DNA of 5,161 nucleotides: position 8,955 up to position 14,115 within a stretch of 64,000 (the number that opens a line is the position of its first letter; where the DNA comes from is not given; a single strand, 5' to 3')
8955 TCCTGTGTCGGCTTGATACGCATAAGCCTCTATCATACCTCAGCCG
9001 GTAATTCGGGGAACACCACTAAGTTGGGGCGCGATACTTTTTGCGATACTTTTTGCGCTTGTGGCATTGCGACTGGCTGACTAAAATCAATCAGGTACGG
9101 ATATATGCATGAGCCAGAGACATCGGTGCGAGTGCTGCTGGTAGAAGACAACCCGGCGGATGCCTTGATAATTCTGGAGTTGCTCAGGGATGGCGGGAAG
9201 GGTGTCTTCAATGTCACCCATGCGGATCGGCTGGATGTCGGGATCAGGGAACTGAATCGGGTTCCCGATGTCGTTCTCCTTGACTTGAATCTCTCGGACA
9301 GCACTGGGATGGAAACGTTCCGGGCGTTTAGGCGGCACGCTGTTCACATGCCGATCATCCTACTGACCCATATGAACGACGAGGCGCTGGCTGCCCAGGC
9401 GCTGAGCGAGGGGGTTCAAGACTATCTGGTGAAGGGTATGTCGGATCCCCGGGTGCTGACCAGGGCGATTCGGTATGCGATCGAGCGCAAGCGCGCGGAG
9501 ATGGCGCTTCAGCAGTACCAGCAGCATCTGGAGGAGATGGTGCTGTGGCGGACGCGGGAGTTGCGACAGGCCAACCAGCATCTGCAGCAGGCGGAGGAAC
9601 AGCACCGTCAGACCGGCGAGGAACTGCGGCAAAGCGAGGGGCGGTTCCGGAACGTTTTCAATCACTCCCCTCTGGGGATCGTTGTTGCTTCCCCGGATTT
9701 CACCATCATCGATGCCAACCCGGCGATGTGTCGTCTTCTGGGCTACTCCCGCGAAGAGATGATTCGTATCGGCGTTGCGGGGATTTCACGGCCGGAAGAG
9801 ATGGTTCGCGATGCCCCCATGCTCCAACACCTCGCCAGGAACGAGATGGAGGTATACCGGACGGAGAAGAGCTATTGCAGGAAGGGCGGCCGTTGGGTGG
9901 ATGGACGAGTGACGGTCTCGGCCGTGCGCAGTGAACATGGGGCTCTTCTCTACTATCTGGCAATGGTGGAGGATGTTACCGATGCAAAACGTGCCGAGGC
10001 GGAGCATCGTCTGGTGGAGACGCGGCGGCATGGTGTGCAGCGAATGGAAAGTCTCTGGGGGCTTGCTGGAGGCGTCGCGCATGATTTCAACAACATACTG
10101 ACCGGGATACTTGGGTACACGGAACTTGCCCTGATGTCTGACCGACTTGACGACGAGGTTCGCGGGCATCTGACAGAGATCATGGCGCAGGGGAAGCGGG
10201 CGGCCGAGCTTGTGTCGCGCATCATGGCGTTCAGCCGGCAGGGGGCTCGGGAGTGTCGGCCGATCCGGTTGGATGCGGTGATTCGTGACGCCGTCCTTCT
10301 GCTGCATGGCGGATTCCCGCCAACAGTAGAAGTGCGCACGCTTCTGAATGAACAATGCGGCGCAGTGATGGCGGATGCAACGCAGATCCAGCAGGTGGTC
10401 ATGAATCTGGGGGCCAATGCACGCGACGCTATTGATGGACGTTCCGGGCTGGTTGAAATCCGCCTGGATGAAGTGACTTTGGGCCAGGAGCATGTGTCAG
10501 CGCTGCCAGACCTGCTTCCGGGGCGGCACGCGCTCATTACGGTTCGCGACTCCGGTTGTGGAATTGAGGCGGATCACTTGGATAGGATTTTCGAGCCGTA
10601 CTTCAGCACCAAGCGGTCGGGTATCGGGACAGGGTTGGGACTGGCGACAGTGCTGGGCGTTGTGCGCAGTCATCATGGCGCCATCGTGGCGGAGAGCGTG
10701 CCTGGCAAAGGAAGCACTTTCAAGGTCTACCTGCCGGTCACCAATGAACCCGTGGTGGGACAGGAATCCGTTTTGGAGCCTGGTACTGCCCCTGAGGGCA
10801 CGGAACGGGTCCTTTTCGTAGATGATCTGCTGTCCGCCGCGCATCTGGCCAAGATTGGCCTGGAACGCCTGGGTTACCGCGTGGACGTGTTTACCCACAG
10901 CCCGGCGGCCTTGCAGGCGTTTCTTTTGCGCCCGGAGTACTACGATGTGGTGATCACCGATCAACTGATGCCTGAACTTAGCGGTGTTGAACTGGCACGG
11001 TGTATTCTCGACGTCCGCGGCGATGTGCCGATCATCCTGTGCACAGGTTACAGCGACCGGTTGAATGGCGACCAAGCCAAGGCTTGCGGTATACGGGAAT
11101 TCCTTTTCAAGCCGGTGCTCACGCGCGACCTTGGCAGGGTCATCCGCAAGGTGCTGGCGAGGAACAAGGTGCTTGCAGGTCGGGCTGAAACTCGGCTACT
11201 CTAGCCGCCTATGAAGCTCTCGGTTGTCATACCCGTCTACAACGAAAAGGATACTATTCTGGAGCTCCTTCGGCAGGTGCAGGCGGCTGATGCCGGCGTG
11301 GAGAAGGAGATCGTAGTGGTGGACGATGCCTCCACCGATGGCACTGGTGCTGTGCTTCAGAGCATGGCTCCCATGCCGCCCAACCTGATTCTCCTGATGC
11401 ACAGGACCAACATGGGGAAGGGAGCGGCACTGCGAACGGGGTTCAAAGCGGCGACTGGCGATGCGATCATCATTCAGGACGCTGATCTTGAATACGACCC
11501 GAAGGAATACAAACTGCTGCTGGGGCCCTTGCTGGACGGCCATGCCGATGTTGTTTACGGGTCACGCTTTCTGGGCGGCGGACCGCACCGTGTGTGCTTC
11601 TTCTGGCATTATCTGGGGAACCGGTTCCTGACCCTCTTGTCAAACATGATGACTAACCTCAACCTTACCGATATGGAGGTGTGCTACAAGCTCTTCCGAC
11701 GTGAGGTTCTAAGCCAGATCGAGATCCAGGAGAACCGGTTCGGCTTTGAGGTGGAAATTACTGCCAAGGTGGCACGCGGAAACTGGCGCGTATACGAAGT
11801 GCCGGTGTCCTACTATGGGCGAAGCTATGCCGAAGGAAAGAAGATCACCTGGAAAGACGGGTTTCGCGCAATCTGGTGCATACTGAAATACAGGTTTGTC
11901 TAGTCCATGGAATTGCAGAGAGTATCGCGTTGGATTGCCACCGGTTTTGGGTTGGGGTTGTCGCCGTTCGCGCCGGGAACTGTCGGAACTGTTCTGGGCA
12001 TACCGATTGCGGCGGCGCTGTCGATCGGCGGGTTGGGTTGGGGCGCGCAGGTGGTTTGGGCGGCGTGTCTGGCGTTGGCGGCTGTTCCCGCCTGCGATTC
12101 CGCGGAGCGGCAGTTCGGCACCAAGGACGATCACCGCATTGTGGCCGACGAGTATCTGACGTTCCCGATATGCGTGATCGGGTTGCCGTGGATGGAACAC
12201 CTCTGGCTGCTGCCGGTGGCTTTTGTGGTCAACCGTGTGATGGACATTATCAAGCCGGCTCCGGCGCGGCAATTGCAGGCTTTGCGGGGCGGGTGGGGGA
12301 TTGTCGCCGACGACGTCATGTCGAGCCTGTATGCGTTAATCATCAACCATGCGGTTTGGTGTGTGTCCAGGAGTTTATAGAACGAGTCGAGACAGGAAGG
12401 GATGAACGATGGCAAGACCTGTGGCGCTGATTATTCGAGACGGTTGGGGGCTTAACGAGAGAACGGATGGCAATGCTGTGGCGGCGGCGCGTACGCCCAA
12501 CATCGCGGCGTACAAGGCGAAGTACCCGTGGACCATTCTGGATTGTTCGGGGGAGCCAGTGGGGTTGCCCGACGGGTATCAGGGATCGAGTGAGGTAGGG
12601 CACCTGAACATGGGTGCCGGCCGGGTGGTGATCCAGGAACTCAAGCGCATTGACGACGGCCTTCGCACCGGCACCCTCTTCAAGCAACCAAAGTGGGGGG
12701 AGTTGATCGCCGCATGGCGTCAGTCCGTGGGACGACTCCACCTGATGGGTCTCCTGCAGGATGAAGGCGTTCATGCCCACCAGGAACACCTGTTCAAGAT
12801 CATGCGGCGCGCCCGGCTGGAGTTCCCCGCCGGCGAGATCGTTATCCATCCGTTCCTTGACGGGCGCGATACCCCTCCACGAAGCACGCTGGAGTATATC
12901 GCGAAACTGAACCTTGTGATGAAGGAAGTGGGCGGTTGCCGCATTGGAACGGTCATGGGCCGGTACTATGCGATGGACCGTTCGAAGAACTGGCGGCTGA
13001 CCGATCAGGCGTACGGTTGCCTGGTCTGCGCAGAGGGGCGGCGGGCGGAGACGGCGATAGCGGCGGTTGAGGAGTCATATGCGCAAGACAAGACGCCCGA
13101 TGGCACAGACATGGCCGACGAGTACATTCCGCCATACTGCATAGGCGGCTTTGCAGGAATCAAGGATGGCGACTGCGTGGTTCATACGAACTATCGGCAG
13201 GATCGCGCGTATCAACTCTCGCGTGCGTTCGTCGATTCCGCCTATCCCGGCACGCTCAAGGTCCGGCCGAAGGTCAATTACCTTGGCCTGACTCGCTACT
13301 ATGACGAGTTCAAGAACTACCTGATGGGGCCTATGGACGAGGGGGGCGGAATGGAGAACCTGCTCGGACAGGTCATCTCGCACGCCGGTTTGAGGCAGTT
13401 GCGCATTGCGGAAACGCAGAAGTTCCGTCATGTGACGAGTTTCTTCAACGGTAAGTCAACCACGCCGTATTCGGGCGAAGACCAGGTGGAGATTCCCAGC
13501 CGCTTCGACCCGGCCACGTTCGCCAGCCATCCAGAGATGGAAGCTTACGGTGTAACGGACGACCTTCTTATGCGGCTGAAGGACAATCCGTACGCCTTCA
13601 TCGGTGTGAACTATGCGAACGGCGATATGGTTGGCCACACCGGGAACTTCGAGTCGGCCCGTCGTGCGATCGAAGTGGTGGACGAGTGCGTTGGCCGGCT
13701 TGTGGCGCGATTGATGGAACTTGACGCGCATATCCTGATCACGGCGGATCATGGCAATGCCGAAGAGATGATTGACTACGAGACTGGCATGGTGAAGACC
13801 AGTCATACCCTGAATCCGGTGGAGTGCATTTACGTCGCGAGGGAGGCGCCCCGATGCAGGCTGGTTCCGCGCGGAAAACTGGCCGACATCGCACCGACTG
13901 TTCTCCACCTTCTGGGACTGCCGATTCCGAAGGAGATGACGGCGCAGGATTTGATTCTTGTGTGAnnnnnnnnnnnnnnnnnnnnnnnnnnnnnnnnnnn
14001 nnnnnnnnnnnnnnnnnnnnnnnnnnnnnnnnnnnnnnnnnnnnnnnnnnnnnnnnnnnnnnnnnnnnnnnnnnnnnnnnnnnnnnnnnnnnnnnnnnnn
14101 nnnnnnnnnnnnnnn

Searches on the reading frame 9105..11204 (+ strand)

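Call 44: search_protein_families(library=pfam, proteins=[window:9105-11204:+], max_evalue=0.00001)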
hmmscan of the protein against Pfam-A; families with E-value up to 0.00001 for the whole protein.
window:9105-11204:+ (699 aa): 7 families
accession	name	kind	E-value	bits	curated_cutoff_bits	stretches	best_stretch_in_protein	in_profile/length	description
PF00072.30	Response_reg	-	5.3e-35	120.4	30.2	2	10-119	1-108/111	Response regulator receiver domain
PF02518.31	HATPase_c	-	9.5e-21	74.8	26.4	1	424-546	2-110/111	Histidine kinase-, DNA gyrase B-, and HSP90-like ATPase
PF13426.13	PAS_9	-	6.8e-14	52.4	27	1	190-293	2-103/103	PAS domain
PF00512.31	HisKA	-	7e-11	42.5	26.9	1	321-381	6-65/66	His Kinase A (phospho-acceptor) domain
PF13188.13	PAS_8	-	9.9e-11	41.6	21.8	1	180-226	2-49/65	PAS domain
PF08448.16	PAS_4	-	8.7e-10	39.2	23.1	1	185-296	1-110/110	PAS fold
PF00989.32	PAS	-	4.4e-09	36.8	22.6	1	180-291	2-113/113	PAS fold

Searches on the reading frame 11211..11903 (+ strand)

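Call 44: search_protein_families(library=pfam, proteins=[window:11211-11903:+], max_evalue=0.00001)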
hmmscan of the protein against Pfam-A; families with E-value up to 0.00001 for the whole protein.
window:11211-11903:+ (230 aa): 3 families
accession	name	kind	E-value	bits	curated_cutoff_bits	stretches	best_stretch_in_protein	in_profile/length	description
PF00535.33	Glycos_transf_2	-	1.7e-35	122.8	23.3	1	4-169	1-166/168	Glycosyl transferase family 2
PF13641.12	Glyco_tranf_2_3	-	5.1e-10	40.2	27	1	3-200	3-207/230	Glycosyltransferase like family 2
PF10111.15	Glyco_tranf_2_2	-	2.3e-06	27.8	27.3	1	4-93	1-92/276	Glycosyltransferase like family 2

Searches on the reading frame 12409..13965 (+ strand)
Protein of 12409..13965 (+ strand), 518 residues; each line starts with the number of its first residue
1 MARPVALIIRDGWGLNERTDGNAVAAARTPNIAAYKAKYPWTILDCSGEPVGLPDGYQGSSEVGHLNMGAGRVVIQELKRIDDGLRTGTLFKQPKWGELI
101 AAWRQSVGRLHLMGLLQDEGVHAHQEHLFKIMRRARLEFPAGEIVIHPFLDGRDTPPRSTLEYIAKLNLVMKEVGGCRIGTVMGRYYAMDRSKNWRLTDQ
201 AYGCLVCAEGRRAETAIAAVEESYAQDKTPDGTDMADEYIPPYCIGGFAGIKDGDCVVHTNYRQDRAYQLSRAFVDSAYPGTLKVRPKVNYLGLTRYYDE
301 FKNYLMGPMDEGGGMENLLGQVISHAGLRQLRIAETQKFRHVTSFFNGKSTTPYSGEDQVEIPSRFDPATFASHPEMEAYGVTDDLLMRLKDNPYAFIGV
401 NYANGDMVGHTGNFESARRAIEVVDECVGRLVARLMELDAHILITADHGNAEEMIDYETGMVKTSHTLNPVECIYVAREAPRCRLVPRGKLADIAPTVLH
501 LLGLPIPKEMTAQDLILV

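Call 44: search_protein_families(library=pfam, proteins=[window:12409-13965:+], max_evalue=0.00001)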
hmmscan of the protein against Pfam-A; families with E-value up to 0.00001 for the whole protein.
window:12409-13965:+ (518 aa): 3 families
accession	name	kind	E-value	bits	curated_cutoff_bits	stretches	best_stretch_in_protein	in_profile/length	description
PF01676.23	Metalloenzyme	-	1.9e-65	221.3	24.3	1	4-505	2-251/252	Metalloenzyme superfamily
PF06415.18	iPGM_N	-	1.1e-58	198.7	27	1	81-298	1-216/217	BPG-independent PGAM N-terminus (iPGM_N)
PF01663.27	Phosphodiest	-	2.3e-06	27.9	23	1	348-469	110-237/342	Type I phosphodiesterase / nucleotide pyrophosphatase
